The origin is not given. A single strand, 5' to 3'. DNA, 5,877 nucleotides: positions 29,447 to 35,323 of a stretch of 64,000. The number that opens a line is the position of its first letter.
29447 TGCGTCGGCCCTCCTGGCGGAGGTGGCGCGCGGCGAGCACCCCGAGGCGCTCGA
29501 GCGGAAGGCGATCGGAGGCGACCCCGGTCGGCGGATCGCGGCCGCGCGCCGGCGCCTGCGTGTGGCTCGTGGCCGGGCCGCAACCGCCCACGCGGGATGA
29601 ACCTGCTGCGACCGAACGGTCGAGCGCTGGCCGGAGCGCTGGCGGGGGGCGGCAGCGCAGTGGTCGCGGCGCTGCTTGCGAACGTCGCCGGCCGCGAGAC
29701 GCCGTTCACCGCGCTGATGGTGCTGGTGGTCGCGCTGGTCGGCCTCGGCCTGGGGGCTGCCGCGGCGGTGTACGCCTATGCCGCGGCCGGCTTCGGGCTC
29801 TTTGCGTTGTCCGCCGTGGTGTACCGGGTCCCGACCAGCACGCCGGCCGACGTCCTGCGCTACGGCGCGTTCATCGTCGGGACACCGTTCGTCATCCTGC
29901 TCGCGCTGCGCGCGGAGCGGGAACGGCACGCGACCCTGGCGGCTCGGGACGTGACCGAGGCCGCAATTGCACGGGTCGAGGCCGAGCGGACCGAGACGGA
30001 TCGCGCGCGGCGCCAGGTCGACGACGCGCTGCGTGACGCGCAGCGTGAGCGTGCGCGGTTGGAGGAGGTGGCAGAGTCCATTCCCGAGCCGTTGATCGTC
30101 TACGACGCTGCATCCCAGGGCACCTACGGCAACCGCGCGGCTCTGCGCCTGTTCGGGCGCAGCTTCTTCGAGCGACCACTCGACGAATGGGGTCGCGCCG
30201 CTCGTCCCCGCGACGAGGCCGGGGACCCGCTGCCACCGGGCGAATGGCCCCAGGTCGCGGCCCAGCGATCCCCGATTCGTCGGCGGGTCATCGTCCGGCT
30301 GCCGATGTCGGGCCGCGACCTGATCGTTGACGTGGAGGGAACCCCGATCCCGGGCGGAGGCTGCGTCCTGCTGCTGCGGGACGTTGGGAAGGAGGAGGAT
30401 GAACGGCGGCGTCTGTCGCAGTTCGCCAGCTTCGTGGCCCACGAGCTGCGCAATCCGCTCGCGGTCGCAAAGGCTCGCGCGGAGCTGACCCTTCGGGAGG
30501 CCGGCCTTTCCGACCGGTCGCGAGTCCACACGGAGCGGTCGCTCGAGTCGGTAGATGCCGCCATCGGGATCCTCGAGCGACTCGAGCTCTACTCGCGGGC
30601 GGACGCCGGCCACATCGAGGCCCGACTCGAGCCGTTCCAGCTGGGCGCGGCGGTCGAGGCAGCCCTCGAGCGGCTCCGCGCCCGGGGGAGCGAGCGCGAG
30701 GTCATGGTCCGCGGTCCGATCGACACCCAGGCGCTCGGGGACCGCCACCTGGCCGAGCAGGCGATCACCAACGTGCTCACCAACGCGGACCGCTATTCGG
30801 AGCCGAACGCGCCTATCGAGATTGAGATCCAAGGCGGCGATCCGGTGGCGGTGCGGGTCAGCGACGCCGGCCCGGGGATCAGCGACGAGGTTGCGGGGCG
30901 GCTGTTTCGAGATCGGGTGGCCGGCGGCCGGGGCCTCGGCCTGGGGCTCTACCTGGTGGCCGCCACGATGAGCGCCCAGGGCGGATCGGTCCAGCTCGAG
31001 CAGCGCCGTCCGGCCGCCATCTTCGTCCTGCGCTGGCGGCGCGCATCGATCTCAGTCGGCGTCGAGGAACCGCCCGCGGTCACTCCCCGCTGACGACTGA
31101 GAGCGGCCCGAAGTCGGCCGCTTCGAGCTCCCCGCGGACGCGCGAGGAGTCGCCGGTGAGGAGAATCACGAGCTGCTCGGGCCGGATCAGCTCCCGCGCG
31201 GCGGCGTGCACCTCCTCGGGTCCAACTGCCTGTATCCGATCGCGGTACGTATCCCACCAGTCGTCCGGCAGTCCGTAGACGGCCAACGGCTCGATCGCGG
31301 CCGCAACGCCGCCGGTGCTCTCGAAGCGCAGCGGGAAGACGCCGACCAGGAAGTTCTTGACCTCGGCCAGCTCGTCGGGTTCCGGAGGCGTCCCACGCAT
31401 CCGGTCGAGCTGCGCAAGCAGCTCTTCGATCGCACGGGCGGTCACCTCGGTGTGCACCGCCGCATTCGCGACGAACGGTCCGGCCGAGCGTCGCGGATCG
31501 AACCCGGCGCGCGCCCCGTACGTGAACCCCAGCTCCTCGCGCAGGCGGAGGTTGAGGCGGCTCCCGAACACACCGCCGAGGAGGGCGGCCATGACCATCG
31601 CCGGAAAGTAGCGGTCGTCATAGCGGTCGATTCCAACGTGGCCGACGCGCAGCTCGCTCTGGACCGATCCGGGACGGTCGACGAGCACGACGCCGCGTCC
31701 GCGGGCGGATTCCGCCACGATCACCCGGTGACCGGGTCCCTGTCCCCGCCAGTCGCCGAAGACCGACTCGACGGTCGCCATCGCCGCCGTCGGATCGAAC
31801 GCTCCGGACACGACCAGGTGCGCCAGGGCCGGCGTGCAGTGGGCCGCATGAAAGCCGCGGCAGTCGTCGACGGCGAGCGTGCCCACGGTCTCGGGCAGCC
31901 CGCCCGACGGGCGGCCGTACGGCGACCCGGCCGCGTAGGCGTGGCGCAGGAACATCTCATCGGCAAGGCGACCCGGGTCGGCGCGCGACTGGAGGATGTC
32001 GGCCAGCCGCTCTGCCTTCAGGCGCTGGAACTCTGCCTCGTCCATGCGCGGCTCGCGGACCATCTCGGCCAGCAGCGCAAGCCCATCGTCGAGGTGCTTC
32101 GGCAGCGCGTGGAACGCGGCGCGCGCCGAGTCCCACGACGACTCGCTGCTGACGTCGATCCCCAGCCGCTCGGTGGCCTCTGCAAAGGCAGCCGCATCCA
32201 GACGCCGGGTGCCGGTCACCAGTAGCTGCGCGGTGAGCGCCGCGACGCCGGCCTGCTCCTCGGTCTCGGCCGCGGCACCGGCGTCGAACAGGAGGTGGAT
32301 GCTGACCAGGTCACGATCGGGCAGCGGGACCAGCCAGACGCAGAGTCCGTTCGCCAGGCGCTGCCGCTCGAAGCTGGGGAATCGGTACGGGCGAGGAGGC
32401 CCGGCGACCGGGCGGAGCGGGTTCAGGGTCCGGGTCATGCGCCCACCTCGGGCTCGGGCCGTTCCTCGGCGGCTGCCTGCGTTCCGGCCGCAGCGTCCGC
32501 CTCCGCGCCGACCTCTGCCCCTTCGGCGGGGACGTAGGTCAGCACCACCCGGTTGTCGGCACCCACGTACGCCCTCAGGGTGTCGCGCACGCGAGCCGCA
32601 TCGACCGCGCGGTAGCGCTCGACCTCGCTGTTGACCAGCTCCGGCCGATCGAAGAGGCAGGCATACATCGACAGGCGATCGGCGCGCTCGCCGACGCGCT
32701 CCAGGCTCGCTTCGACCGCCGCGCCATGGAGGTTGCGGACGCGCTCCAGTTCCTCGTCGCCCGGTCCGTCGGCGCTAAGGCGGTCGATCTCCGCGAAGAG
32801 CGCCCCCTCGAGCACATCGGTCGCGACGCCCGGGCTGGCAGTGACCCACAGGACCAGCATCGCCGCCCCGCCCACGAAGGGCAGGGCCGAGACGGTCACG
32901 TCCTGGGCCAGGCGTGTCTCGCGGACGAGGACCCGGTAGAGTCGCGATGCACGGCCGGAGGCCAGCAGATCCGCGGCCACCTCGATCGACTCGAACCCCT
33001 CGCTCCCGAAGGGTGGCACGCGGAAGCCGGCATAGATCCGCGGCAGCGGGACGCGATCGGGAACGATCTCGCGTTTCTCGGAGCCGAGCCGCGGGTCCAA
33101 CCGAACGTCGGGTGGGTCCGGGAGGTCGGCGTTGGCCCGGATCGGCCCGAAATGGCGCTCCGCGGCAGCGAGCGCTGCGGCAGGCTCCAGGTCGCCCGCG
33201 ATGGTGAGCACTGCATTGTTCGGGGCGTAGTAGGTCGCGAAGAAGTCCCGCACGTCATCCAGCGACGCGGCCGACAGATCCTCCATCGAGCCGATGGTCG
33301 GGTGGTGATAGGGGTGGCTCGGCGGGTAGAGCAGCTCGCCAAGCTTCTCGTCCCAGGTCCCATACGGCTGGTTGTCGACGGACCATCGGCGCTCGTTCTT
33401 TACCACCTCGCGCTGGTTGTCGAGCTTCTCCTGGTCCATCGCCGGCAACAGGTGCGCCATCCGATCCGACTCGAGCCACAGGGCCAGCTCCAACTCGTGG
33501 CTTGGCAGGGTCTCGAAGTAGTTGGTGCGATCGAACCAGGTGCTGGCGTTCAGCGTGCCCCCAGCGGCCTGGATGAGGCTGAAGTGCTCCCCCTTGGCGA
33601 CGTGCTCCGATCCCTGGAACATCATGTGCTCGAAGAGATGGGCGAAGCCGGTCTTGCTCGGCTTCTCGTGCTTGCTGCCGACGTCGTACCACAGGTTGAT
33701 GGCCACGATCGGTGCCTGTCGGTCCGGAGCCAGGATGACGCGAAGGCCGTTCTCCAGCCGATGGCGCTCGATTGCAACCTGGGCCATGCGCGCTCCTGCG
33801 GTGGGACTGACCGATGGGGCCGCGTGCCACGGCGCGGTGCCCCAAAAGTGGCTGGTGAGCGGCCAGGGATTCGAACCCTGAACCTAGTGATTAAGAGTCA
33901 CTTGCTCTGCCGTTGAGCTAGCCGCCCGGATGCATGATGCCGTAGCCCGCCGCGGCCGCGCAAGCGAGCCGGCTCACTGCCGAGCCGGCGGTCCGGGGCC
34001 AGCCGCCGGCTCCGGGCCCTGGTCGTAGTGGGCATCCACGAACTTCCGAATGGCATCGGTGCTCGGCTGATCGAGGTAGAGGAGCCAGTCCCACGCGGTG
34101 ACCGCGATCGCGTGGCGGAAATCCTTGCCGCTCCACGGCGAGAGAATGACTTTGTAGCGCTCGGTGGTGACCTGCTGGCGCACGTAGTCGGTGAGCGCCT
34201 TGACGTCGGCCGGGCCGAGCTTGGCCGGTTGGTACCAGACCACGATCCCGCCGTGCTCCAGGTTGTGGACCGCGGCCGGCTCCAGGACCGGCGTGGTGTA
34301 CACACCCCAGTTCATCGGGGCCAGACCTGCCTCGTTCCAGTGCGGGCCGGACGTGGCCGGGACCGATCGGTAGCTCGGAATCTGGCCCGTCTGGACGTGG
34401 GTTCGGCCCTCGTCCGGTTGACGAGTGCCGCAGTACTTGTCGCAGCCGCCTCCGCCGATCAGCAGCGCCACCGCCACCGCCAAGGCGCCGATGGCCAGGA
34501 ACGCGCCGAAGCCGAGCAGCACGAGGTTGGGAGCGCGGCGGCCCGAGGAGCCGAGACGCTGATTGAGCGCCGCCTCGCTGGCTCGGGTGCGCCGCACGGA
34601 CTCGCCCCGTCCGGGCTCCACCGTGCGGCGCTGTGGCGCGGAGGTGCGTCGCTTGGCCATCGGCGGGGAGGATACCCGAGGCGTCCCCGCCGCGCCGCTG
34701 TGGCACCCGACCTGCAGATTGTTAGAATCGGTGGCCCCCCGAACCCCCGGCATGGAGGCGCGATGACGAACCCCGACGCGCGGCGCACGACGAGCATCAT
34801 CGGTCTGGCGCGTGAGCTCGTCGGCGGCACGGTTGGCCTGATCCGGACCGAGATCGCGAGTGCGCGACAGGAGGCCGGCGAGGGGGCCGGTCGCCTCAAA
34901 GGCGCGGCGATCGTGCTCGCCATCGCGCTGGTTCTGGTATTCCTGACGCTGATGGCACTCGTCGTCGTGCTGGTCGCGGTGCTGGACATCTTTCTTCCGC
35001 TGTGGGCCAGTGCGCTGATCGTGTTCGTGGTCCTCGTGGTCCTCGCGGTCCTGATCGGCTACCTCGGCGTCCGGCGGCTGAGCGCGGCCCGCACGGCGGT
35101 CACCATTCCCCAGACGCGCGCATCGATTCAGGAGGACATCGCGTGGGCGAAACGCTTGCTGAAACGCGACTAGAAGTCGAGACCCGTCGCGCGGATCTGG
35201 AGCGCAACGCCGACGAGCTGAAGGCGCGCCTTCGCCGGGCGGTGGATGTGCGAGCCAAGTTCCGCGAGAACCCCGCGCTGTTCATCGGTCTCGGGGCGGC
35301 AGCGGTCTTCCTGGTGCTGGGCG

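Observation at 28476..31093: J-domain protein translationally coupled (ATGA) to an orphan membrane sensor histidine kinase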

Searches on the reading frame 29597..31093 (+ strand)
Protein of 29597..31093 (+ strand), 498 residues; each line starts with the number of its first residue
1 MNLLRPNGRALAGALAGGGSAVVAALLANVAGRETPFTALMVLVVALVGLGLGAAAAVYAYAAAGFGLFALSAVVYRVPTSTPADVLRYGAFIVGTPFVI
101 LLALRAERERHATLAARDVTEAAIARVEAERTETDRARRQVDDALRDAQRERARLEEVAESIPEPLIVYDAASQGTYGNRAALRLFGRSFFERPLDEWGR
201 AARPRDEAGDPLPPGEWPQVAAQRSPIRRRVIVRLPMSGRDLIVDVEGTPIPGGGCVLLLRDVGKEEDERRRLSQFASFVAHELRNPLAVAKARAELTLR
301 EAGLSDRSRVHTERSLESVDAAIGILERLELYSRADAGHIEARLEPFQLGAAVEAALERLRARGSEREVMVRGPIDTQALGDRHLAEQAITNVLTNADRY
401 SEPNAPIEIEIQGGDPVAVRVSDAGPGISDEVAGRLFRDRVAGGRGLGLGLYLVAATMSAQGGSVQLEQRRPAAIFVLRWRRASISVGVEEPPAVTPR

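Call 3: search_protein_families(library=pfam, proteins=[window:29597-31093:+], max_evalue=0.01)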
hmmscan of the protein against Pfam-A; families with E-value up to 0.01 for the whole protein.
window:29597-31093:+ (498 aa): 5 families
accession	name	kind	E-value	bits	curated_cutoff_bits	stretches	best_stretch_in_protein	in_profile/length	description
PF02518.31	HATPase_c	-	2.6e-14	54.1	26.4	1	381-470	1-96/111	Histidine kinase-, DNA gyrase B-, and HSP90-like ATPase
PF00512.31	HisKA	-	1.6e-11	44.5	26.9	1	273-338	2-66/66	His Kinase A (phospho-acceptor) domain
PF13188.13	PAS_8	-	1.2e-05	25.5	21.8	1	153-207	1-55/65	PAS domain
PF08448.16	PAS_4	-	0.00076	20.1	23.1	0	160-265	2-107/110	PAS fold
PF12860.13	PAS_7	-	0.0016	19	27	0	162-266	4-110/115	PAS fold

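Call 13: find_homologous_proteins(query=window:29597-31090:+, max_evalue=0.001)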
Query window:29597-31090:+ (498 aa): 798 proteins with E <= 0.001 among 8000 candidates; the best 120 are listed.
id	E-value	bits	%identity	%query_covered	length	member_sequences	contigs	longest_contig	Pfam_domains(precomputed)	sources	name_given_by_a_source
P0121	0.0e+0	1049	100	100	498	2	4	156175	PF13188.14,PF02518.32,PF00512.32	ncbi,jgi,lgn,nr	ncbi:MAG: hypothetical protein DLM71_02705 [Chloroflexi bacterium]|nr:MAG: hypothetical protein DLM7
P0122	7.8e-294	992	95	100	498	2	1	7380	PF13188.14,PF02518.32,PF00512.32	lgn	-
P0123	1.1e-194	665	67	97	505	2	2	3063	PF13188.14,PF02518.32,PF00512.32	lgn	-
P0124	8.3e-192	656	66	96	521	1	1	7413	PF13188.14,PF02518.32,PF00512.32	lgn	-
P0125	8.9e-190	649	66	97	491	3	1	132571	PF13188.14,PF02518.32,PF00512.32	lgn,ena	-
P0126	2.9e-188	644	65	97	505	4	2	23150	PF02518.32,PF00512.32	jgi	-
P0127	3.5e-187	641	65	96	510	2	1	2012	PF13188.14,PF02518.32,PF00512.32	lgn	-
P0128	1.9e-186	638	65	96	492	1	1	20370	PF13188.14,PF13581.13,PF02518.32,PF00512.32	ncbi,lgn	-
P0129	2.5e-185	635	66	90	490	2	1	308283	PF13188.14,PF08448.17,PF02518.32,PF00512.32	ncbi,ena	-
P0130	6.8e-185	633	64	99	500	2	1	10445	PF08448.17,PF02518.32,PF00512.32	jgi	jgi:signal transduction histidine kinase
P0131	1.1e-184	633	62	99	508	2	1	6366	PF13188.14,PF02518.32,PF00512.32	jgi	jgi:signal transduction histidine kinase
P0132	2.6e-184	631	65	97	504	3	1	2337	PF13188.14,PF02518.32,PF00512.32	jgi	jgi:signal transduction histidine kinase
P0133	3.5e-184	631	65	97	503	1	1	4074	PF13188.14,PF02518.32,PF00512.32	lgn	-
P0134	1.2e-183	629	65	97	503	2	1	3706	PF13188.14,PF02518.32,PF00512.32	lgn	-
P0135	2.0e-183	628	66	97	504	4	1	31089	PF13581.13,PF02518.32,PF00512.32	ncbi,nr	ncbi:MAG: MFS domain-containing histidine kinase [Chloroflexota bacterium]|nr:MFS domain-containing 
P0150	1.5e-179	616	63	97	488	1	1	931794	PF13188.14,PF02518.32,PF00512.32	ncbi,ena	-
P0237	1.4e-172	593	63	93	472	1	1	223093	PF13188.14,PF02518.32,PF00512.32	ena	-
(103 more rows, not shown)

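Call 31: search_protein_families(library=ncbifam, proteins=[window:29597-31093:+], max_evalue=0.001)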
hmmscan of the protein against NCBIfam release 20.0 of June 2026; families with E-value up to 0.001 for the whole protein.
window:29597-31093:+ (498 aa): 55 families (the best 25 are shown)
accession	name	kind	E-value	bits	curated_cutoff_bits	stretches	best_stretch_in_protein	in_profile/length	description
TIGR01386.1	cztS_silS_copS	subfamily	3.6e-25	88.9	292.55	1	267-479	235-455/457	heavy metal sensor histidine kinase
NF007898.0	PRK10604.1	equivalog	2.6e-20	73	478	1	277-482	216-423/433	two-component system sensor histidine kinase RstB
NF008312.0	PRK11100.1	equivalog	9.6e-20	70.8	356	1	268-476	251-467/477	two-component system sensor histidine kinase CreC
TIGR02966.1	phoR_proteo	equivalog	1e-19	70.8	334.2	1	150-464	3-316/333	phosphate regulon sensor histidine kinase PhoR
NF046044.1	PnpS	equivalog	4.6e-19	68.7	400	1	134-468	36-376/390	two-component system histidine kinase PnpS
NF012163.2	BaeS_SmeS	equivalog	3.7e-18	65.7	500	1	267-468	236-443/457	sensor histidine kinase efflux regulator BaeS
NF033092.0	HK_WalK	equivalog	8.4e-15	54.3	725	1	254-468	353-579/594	cell wall metabolism sensor histidine kinase WalK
NF007837.0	PRK10549.1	equivalog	1.3e-14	53.8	603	1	267-466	237-441/466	envelope stress sensor histidine kinase BaeS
NF008025.0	PRK10755.1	equivalog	1.6e-14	53.4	314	1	274-472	144-344/362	two-component system sensor histidine kinase PmrB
NF041735.1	hist_kin_RppB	equivalog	5e-14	51.9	400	1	271-469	214-425/438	two-component system sensor histidine kinase RppB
TIGR02956.1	TMAO_torS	equivalog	3.4e-13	48.6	676.5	1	271-468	462-667/967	TMAO reductase system sensor histidine kinase/response regulator TorS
NF052314.1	T9SS_HK_PorY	subfamily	4.7e-13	49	350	1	271-467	209-405/418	PorY family sensor histidine kinase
NF041880.1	EPS_EpsF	equivalog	4.9e-13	48.4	900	1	276-468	277-476/492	response regulator EpsF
NF007345.0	PRK09835.1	subfamily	5.4e-13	48.3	423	1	263-479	252-477/482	Cu(+)/Ag(+) sensor histidine kinase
NF008468.0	PRK11360.1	equivalog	6.4e-13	47.9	646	1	243-470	360-595/616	two-component system sensor histidine kinase AtoS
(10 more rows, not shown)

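Call 34: find_encoding_contigs(protein=P0150, flank=6000, max_places=2)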
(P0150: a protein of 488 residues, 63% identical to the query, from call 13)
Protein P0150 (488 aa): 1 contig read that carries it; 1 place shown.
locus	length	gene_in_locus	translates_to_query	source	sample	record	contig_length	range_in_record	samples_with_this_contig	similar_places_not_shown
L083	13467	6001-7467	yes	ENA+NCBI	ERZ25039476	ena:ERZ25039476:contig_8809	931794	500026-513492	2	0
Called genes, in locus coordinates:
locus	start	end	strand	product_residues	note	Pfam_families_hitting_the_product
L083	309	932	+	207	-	PF02875:Mur_ligase_C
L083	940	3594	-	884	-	PF18921:Cyanophycin_syn, PF02786:CPSase_L_D2 (weak), PF08443:RimK (weak), PF13549:ATP-grasp_5, PF08245:Mur_ligase_M, PF02875:Mur_ligase_C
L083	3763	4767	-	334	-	PF03575:Peptidase_S51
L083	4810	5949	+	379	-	PF00226:DnaJ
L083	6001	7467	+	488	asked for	PF13188:PAS_8, PF00512:HisKA, PF02518:HATPase_c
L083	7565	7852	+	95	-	PF01371:Trp_repressor, PF13384:HTH_23 (weak)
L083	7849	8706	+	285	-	PF01634:HisG, PF08029:HisG_C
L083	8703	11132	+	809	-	PF00815:Histidinol_dh, PF00155:Aminotran_1_2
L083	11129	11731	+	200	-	PF00475:IGPD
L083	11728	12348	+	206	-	PF00117:GATase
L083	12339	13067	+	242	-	PF00977:His_biosynth, PF01207:Dus (faint)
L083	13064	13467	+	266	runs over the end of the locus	PF00977:His_biosynth, PF01207:Dus (faint), PF05690:ThiG (faint), PF01180:DHO_dh (faint), PF03060:NMO (weak)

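Call 35: find_encoding_contigs(protein=P0237, flank=6000, max_places=2)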
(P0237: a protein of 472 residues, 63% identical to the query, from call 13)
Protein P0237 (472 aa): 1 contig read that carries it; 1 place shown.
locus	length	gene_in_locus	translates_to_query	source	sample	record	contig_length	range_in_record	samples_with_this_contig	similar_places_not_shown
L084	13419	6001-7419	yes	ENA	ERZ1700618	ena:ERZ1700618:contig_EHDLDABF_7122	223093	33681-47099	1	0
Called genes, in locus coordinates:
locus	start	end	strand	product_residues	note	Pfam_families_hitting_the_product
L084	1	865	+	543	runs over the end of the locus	PF08245:Mur_ligase_M, PF02875:Mur_ligase_C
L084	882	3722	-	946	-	PF18921:Cyanophycin_syn, PF02786:CPSase_L_D2 (weak), PF08443:RimK (faint), PF13549:ATP-grasp_5, PF08245:Mur_ligase_M, PF02875:Mur_ligase_C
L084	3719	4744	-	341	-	PF03575:Peptidase_S51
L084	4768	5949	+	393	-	PF00226:DnaJ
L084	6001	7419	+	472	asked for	PF13188:PAS_8 (weak), PF00512:HisKA, PF02518:HATPase_c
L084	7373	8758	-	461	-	PF00675:Peptidase_M16, PF05193:Peptidase_M16_C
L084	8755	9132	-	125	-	-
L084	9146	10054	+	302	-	-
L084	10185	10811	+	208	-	PF00211:Guanylate_cyc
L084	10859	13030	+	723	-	PF00931:NB-ARC (faint), PF13401:AAA_22, PF25872:HTH_77, PF13424:TPR_12 (weak)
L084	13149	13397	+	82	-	-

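Call 45: find_related_loci(query=A2, collection=metagenome_contigs, flank=6000)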
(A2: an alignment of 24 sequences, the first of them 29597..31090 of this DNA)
Query A2 (498 aa) in metagenome_contigs; peptide patterns used: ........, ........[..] (x = any residue, [..] = any of these).
325 stretches matched a pattern; 164 encode a relative of the query (tblastn E <= 1e-3); the best 80 are kept; 80 distinct loci.
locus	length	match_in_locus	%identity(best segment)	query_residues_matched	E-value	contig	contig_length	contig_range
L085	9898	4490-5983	62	1-498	7e-173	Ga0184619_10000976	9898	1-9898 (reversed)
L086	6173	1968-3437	62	4-493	1e-173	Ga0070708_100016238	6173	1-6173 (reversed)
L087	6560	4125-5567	63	4-485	4e-172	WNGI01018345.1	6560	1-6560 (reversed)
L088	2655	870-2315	64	1-483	0e+0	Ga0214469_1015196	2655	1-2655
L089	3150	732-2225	62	1-494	1e-179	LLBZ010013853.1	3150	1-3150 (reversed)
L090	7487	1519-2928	64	17-483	8e-169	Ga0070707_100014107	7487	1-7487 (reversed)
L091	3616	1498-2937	62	1-480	1e-175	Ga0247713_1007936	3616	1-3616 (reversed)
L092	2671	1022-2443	62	11-484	3e-179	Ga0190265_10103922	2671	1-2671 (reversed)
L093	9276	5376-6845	60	1-490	6e-168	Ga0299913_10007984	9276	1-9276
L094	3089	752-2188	61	1-480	1e-176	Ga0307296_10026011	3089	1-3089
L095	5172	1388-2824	61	1-480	2e-170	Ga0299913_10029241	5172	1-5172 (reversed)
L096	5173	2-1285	67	57-484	2e-170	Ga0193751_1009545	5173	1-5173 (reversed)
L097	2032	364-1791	63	1-483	1e-180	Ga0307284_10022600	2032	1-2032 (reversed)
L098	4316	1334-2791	61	9-494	6e-172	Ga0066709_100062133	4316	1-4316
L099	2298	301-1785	61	2-497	1e-178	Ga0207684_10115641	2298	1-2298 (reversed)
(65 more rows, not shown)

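Call 66: search_protein_families(library=padloc, proteins=[window:29597-31093:+], max_evalue=0.001)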
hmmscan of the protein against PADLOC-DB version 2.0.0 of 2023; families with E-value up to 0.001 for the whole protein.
window:29597-31093:+ (498 aa): 0 families

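Call 74: predict_structure(alignment_id=A2)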
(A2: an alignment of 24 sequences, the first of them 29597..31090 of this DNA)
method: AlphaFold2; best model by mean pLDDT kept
length: 498 residues; sequences in the alignment: 24
mean_pLDDT: 82.6   pTM: 0.48
mean pLDDT of the five models: 82.6, 82.3, 80.2, 79.2, 78.3
residues with pLDDT >= 90: 194; 70-90: 237; 50-70: 34; < 50: 33
segments of 3 or more residues with pLDDT < 50: 427-447, 487-494, 496-498
pLDDT, mean of each block of 10 residues (from residue 1): 67 82 78 70 81 81 77 57 68 78 84 89 94 96 95 91 92 92 88 89 91 94 94 88 94 93 80 76 86 92 90 89 83 81 91 92 87 92 92 86 86 91 65 45 52 86 84 85 63 44
secondary structure, 60 per line:
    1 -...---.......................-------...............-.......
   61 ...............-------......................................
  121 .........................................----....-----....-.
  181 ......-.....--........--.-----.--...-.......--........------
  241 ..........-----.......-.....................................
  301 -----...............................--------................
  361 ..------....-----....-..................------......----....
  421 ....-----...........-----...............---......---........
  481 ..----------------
elements in order: H8-30 H38-52 H54-75 H83-161 E166-169 E175-178 H180-186 H188-192 H195-202 H218-224 E227-234 E241-250 E256-262 H264-300 H306-336 E345-348 H349-362 E369-372 E378-381 H383-400 E407-412 E417-424 H430-440 H446-460 E464-469 E473-482

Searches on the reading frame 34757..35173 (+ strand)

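Call 3: search_protein_families(library=pfam, proteins=[window:34757-35173:+], max_evalue=0.01)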
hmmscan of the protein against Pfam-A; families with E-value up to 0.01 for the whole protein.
window:34757-35173:+ (138 aa): 1 family
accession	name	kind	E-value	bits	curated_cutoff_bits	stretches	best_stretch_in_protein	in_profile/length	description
PF07332.16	Phage_holin_3_6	-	4.3e-21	75.6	28.4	1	17-132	3-116/116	Putative Actinobacterial Holin-X, holin superfamily III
